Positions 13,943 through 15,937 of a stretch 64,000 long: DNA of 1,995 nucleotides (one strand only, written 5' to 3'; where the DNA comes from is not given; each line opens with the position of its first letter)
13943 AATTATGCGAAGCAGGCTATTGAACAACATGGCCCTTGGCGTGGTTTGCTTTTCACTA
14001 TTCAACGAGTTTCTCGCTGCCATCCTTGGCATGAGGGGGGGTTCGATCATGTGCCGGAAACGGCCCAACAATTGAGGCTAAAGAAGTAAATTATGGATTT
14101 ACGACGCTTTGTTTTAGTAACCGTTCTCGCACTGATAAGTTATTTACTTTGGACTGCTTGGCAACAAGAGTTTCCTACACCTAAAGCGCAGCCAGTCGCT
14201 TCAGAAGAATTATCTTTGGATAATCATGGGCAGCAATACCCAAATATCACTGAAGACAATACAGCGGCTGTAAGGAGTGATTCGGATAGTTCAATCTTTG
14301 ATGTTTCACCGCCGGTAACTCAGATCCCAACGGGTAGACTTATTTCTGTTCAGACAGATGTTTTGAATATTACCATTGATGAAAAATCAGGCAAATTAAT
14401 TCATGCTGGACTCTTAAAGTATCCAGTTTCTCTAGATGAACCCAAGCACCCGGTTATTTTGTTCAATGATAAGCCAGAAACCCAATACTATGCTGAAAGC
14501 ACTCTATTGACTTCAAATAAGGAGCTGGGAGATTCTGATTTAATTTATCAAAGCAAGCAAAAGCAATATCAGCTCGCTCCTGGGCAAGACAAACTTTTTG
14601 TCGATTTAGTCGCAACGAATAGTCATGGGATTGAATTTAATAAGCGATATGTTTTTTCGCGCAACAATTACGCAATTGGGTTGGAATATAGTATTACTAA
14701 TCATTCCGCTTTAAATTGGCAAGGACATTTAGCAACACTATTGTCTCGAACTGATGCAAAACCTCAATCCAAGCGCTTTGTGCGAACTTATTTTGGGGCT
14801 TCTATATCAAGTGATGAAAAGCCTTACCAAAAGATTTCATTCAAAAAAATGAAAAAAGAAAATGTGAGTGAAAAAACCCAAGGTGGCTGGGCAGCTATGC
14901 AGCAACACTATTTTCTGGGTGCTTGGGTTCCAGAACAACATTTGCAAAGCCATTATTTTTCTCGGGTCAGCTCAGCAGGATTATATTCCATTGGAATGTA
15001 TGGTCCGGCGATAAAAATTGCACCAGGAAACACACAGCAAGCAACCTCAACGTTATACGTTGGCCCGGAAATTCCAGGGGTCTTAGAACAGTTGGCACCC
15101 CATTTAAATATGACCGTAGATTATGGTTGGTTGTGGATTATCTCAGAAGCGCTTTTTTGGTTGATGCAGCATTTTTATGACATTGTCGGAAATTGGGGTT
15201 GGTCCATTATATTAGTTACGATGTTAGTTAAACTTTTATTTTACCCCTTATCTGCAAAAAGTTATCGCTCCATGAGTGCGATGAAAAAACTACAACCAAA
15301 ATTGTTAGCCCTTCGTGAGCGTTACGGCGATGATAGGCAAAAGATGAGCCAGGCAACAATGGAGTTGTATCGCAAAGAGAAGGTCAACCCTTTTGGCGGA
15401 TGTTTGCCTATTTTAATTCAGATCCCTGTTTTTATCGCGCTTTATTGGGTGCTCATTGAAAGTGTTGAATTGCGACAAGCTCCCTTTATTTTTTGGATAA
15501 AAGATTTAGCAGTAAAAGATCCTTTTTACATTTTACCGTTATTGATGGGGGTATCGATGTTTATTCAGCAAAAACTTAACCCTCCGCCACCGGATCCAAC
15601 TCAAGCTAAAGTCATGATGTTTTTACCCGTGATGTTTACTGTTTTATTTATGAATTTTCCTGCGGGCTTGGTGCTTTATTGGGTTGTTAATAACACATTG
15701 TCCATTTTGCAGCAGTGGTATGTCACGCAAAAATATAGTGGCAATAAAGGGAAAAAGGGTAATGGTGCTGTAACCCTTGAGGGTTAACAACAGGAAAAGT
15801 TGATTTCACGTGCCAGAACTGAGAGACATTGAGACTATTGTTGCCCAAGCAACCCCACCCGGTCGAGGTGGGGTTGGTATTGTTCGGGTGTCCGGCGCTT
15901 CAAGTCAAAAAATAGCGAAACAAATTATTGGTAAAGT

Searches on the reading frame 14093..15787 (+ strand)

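Call 65: search_protein_families(library=pfam, proteins=[window:14093-15787:+], max_evalue=0.0001)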
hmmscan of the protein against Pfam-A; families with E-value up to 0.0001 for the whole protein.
window:14093-15787:+ (564 aa): 2 families
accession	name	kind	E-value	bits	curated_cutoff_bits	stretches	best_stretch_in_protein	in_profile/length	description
PF14849.12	YidC_periplas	-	3.3e-81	273.8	24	1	84-357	2-283/283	YidC periplasmic domain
PF02096.25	60KD_IMP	-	7.4e-67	224.8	35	1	368-545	1-162/163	60Kd inner membrane protein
